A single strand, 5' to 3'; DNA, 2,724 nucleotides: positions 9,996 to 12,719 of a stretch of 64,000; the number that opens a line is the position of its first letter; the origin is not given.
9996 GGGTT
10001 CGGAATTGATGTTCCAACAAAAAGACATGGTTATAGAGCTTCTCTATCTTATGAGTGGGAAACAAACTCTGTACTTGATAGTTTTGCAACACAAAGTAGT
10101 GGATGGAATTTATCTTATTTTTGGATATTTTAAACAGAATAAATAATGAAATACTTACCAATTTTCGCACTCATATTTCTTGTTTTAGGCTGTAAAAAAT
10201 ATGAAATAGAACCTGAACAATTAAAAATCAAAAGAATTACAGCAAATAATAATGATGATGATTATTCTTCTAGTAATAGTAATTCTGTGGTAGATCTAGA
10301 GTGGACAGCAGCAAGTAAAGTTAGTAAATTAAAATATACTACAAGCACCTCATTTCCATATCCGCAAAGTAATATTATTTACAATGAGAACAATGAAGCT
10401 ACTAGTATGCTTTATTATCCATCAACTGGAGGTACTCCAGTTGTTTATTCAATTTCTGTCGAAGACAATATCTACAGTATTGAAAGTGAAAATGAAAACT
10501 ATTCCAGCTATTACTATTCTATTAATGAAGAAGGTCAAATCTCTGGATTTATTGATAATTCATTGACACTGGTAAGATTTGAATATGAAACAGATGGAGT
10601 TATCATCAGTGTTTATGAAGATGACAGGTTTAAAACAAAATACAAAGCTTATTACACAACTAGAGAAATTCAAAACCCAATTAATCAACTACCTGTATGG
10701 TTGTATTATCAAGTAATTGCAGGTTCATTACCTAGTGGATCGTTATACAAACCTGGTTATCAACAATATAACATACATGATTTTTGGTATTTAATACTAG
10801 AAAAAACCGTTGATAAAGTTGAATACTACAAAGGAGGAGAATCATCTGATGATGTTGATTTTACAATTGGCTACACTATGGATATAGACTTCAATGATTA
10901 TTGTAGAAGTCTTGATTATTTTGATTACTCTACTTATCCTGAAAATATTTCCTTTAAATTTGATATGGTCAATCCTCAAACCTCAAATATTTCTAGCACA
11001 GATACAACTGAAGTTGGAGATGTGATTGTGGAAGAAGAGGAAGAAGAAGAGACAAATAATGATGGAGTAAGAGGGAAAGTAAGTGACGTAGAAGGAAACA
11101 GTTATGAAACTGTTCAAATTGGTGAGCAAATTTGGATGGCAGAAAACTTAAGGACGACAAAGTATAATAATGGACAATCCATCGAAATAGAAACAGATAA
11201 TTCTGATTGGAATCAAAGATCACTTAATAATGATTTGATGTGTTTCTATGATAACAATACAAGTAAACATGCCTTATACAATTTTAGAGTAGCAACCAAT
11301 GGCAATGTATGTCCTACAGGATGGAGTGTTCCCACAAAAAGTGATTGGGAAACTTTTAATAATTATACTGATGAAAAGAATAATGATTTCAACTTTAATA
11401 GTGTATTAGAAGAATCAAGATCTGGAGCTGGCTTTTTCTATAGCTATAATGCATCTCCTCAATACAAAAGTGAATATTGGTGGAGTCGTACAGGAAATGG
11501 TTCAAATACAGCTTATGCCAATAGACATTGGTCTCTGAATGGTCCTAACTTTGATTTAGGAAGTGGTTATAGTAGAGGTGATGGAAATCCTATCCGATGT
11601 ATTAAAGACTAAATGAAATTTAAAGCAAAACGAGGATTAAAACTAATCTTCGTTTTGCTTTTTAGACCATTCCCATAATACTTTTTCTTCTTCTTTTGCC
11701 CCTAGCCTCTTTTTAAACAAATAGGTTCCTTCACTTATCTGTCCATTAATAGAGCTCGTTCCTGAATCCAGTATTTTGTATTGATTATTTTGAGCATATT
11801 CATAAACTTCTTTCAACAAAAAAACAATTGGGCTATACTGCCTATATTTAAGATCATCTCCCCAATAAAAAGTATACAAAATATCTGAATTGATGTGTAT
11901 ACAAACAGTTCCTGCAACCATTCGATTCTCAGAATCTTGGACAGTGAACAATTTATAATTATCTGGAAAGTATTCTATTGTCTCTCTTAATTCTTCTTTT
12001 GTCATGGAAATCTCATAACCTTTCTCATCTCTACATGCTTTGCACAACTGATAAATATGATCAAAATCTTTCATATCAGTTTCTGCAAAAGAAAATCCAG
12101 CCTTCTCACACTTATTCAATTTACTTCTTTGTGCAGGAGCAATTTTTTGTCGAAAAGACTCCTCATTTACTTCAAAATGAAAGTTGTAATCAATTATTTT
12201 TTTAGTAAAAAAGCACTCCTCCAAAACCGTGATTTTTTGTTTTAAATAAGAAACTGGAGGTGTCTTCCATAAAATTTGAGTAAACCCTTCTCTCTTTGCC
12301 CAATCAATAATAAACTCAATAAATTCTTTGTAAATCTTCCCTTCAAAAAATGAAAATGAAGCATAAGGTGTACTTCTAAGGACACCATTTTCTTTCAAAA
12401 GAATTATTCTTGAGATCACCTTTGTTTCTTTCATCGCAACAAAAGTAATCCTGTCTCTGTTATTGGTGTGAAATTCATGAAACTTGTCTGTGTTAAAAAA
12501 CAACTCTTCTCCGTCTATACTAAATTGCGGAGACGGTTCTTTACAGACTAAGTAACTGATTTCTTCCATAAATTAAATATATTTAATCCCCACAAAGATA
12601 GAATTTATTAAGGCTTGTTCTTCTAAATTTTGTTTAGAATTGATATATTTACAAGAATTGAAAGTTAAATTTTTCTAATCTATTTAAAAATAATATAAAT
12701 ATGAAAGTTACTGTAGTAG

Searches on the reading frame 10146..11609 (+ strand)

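Call 71: search_protein_families(library=pfam, proteins=[window:10146-11609:+], max_evalue=0.01)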
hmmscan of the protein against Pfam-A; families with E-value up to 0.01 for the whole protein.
window:10146-11609:+ (488 aa): 1 family
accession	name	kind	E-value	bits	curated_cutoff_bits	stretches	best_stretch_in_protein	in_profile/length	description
PF09603.15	Fib_succ_major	-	1.2e-17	65.3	33.9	1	323-454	1-159/187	Fibrobacter succinogenes major domain (Fib_succ_major)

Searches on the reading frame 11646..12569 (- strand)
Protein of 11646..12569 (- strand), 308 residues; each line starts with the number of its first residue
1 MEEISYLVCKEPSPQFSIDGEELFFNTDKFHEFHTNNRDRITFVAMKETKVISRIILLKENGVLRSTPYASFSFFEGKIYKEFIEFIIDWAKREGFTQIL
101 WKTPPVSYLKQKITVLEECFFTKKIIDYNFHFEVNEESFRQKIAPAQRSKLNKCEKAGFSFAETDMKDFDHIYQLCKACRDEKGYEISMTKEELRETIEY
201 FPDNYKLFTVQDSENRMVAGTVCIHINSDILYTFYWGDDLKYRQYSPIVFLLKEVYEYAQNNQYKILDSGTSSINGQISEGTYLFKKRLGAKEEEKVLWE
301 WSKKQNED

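Call 71: search_protein_families(library=pfam, proteins=[window:11646-12569:-], max_evalue=0.01)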
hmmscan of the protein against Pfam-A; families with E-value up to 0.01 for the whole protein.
window:11646-12569:- (308 aa): 2 families
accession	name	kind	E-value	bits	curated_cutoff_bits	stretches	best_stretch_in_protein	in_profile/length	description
PF13480.13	Acetyltransf_6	-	0.00026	21.6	22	1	148-271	8-136/143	Acetyltransferase (GNAT) domain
PF02388.22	FemAB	-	0.00034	20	24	1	208-296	298-385/406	FemAB family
